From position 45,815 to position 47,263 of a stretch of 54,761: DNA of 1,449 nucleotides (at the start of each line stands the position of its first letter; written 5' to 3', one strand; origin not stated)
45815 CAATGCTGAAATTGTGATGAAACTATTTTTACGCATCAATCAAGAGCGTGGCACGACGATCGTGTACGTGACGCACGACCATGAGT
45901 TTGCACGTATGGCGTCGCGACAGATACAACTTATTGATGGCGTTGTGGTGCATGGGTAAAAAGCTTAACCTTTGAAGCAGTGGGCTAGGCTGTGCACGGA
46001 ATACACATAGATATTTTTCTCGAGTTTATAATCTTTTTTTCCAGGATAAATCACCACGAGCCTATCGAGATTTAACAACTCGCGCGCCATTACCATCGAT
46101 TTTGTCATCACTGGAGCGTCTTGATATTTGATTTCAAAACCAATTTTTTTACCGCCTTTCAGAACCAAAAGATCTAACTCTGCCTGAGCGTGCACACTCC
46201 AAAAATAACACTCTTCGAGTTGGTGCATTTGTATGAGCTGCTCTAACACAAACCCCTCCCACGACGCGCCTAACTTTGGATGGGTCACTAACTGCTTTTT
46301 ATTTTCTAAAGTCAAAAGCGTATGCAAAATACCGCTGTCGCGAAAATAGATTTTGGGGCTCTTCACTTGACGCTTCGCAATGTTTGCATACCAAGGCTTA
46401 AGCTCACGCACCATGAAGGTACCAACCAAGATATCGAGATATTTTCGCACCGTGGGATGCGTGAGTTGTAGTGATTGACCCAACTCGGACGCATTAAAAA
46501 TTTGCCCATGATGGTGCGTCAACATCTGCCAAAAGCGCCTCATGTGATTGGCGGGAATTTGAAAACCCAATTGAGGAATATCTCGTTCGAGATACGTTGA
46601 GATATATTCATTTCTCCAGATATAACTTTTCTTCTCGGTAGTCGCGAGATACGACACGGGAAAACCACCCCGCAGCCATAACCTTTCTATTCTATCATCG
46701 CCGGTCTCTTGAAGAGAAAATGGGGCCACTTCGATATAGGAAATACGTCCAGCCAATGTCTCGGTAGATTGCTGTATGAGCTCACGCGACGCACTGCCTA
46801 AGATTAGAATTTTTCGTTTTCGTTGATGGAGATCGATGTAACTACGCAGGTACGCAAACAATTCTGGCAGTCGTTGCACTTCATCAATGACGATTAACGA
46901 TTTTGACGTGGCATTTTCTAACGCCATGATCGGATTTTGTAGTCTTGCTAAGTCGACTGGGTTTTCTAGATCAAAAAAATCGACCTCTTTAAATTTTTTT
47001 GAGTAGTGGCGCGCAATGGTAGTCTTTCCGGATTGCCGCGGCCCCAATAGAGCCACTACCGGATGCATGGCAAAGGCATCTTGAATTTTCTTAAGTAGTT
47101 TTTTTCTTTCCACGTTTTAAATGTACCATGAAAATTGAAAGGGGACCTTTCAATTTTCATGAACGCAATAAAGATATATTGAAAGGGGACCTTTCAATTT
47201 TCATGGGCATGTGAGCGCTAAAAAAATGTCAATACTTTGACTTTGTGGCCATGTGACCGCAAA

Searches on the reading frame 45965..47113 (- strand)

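Call 122: search_protein_families(library=pfam, proteins=[window:45965-47113:-], max_evalue=0.00001)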
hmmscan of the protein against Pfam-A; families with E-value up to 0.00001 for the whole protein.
window:45965-47113:- (382 aa): 3 families
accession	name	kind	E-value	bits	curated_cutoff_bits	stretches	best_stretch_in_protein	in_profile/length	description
PF13635.12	DUF4143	-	7.5e-48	162.7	28.1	1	176-330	1-159/160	Domain of unknown function (DUF4143)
PF13173.12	AAA_14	-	5.8e-26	91.5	27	1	18-136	3-127/129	AAA domain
PF13401.12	AAA_22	-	8.6e-06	26.5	27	0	62-99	75-115/130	AAA domain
